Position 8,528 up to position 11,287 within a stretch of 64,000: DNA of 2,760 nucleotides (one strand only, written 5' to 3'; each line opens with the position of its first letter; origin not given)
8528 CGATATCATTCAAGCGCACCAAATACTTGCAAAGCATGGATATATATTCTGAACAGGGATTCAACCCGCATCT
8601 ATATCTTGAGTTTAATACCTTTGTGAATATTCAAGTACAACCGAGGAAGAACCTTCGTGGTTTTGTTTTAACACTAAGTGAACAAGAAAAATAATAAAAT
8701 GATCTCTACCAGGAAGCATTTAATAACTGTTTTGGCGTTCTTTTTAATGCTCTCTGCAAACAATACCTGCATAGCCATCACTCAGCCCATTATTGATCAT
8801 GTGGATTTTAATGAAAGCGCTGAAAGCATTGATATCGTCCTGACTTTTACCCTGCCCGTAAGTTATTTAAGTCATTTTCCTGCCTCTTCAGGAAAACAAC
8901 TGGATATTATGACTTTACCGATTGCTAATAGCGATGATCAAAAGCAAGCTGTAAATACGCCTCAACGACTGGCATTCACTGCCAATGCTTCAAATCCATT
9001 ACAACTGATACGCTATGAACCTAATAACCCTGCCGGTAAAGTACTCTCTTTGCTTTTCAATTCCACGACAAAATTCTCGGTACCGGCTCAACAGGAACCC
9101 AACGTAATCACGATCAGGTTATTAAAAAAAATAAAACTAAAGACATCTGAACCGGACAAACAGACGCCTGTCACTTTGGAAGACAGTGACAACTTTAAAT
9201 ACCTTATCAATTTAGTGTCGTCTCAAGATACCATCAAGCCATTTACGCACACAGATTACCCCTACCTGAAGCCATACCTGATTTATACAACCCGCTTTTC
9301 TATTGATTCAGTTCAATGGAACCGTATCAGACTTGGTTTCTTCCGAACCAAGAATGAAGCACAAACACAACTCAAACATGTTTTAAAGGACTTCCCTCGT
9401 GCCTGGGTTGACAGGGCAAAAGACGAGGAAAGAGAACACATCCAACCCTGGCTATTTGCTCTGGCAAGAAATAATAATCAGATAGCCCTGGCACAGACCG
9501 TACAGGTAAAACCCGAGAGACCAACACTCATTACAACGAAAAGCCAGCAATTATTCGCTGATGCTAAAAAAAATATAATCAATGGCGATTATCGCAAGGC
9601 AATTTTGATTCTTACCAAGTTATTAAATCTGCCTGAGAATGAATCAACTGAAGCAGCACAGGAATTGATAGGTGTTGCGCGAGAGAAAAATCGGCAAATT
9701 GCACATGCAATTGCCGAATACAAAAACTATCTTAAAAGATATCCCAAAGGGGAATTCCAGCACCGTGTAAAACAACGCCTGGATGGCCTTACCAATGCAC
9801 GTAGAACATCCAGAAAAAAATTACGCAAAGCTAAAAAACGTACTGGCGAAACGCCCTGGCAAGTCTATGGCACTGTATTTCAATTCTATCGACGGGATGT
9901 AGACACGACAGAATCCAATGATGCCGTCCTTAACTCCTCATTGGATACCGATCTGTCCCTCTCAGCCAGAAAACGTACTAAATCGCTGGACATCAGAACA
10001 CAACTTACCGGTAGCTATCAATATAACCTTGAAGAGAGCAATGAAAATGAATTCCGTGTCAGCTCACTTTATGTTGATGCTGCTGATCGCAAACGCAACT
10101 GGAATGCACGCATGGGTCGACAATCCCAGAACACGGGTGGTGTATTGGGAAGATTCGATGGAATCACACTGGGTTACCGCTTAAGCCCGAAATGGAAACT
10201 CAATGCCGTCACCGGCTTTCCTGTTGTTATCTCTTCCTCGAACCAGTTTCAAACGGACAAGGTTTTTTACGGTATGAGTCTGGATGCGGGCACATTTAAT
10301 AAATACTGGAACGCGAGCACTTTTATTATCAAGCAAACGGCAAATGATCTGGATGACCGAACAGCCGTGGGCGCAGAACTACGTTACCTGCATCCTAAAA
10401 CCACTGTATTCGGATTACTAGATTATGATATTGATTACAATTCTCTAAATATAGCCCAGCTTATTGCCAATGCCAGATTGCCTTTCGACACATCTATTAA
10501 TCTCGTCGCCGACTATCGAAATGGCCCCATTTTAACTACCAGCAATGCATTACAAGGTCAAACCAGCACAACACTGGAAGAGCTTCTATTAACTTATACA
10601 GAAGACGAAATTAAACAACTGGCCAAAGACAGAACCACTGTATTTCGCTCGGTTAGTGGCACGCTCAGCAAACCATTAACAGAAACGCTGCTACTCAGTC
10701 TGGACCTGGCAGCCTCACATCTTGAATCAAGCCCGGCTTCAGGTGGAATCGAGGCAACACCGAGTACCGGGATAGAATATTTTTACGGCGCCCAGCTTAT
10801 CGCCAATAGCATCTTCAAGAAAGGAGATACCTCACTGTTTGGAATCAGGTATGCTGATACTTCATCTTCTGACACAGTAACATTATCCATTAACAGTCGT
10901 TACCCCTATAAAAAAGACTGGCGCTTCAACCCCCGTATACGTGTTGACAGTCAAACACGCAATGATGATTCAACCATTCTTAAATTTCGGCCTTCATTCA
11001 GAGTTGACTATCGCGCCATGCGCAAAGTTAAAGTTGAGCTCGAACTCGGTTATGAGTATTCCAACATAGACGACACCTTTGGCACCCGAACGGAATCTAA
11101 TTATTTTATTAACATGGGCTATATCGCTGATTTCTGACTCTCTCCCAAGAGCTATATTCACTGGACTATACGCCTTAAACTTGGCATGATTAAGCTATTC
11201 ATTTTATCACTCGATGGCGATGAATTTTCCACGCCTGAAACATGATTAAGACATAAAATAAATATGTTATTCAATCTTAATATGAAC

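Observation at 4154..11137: Candidate uncharacterised electron conduit: His-rich membrane protein, 21-haem and ~20-haem cytochromes, lipoprotein, and SPOR/TPR outer-membrane beta-barrel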

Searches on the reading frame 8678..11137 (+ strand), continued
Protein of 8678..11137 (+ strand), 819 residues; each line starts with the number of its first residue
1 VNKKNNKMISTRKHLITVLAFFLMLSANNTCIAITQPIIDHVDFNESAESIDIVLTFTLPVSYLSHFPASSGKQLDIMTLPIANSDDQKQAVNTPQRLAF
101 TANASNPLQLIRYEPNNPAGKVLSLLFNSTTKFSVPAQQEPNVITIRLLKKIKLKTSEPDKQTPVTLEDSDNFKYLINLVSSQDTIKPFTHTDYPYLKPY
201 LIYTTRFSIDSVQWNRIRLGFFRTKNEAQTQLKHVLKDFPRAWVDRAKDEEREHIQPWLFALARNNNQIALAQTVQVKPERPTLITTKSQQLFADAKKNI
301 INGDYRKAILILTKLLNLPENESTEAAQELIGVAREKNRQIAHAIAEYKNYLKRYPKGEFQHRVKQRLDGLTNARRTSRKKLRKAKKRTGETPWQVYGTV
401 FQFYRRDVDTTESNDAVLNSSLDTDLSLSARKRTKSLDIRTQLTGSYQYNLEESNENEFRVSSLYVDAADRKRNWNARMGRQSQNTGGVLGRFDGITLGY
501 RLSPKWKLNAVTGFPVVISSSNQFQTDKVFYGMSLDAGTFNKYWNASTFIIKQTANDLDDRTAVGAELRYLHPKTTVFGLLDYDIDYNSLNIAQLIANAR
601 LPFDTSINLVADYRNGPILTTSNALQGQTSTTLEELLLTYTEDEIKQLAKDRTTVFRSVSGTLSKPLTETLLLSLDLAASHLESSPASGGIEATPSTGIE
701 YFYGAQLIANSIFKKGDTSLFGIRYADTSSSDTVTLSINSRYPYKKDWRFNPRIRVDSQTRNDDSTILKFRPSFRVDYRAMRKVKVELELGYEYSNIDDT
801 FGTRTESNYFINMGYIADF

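Call 61: search_protein_families(library=pfam, alignment_id=A2, max_evalue=0.001)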
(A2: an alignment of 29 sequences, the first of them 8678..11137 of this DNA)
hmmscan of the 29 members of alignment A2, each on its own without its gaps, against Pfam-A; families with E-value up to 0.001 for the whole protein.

A. member 1, window:8678-11137:+ (819 aa): 1 family
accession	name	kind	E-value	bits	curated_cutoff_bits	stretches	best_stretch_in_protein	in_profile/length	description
PF13525.12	YfiO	-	0.00028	21.2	25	1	288-378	4-94/203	Outer membrane lipoprotein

B. families by the number of members that match (of 29 scanned): 12 families
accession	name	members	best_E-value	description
PF05036.18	SPOR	18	8.9e-16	SPOR domain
PF13432.12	TPR_16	14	1.4e-06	Tetratricopeptide repeat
PF13371.12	TPR_9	7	1.5e-05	Tetratricopeptide repeat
PF13525.12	YfiO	5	0.00028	Outer membrane lipoprotein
PF07719.23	TPR_2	4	1.3e-05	Tetratricopeptide repeat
PF13174.12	TPR_6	4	6e-05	Tetratricopeptide repeat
PF13428.12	TPR_14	3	0.00016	Tetratricopeptide repeat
PF25063.1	ARM_TT21_C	2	8.5e-05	Tetratricopeptide repeat protein 21 C-terminal ARM domain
PF11741.13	AMIN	1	2e-13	AMIN domain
PF24837.1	AMIN-like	1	0.00011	AMIN-like domain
PF14905.12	OMP_b-brl_3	1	0.00053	Outer membrane protein beta-barrel family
PF14559.12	TPR_19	1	0.00057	Tetratricopeptide repeat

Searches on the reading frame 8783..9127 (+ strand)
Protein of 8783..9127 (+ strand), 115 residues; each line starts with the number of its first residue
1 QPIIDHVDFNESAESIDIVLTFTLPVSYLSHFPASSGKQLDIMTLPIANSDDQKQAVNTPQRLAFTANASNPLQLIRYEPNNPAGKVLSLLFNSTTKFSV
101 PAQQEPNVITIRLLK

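Call 66: search_solved_structures(query=A3, max_evalue=10)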
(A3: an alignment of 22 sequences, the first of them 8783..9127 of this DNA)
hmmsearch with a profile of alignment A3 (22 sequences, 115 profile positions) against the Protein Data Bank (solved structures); distinct sequences matched with E-value up to 10: 7.
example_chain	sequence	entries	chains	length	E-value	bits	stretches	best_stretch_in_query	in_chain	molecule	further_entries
3zqk_A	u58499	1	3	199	0.39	14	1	72-104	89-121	VON WILLEBRAND FACTOR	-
3ppy_A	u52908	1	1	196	0.84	12.9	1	73-104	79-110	von Willebrand factor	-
3ppw_A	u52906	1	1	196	0.85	12.9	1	72-104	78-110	von Willebrand factor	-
3gxb_A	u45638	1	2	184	0.85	12.9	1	72-104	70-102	von Willebrand factor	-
3ppx_A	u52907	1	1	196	0.96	12.8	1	73-104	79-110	von Willebrand factor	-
3ppv_A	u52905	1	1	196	0.97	12.7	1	72-104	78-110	von Willebrand factor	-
28nt_G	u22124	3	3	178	1.6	12.1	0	61-103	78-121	Large ribosomal subunit protein uL6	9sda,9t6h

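Call 67: search_protein_families(library=pfam, alignment_id=A3, max_evalue=1)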
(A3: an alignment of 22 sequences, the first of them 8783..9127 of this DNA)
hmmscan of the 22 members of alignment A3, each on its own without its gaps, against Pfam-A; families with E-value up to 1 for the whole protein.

A. member 1, window:8783-9127:+ (115 aa): 0 families

B. families by the number of members that match (of 22 scanned): 4 families
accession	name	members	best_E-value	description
PF07677.20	A2M_recep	1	0.045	A-macroglobulin receptor binding domain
PF22295.1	DUF6967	1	0.062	Family of unknown function (DUF6967)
PF17517.7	IgGFc_binding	1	0.09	IgGFc binding protein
PF10396.14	TrmE_N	1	0.12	GTP-binding protein TrmE N-terminus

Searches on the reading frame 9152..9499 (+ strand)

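Call 36: search_protein_families(library=pfam, proteins=[window:9152-9499:+], max_evalue=5)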
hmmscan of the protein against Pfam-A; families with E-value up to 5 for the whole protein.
window:9152-9499:+ (116 aa): 2 families
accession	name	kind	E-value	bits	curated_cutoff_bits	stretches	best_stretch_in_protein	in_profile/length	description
PF05036.18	SPOR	-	0.0018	19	21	1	48-86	35-74/76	SPOR domain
PF20739.2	TraK_2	-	0.093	12.8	25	1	52-96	97-139/198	Potential transfer protein TraK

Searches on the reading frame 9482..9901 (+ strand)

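Call 36: search_protein_families(library=pfam, proteins=[window:9482-9901:+], max_evalue=5)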
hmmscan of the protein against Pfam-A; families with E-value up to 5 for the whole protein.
window:9482-9901:+ (140 aa): 8 families
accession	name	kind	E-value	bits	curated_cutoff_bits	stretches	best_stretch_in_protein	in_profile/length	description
PF13525.12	YfiO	-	1.4e-05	25.4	25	1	20-111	4-95/203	Outer membrane lipoprotein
PF13174.12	TPR_6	-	0.0081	17.2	26.3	1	61-89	4-32/33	Tetratricopeptide repeat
PF25063.1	ARM_TT21_C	-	0.009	16.3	35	1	28-82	102-154/209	Tetratricopeptide repeat protein 21 C-terminal ARM domain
PF05559.16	DUF763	-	0.011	15.4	35.5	1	44-121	192-264/319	Protein of unknown function (DUF763)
PF13512.12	TPR_18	-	0.022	15.4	21.9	0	63-100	106-145/145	Tetratricopeptide repeat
PF13428.12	TPR_14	-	0.031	15.4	23.5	1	59-89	3-33/44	Tetratricopeptide repeat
PF12536.13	DUF3734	-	0.082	13.6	22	1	36-109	19-93/106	Patatin phospholipase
PF07719.23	TPR_2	-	0.13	12.9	27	0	62-89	6-33/34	Tetratricopeptide repeat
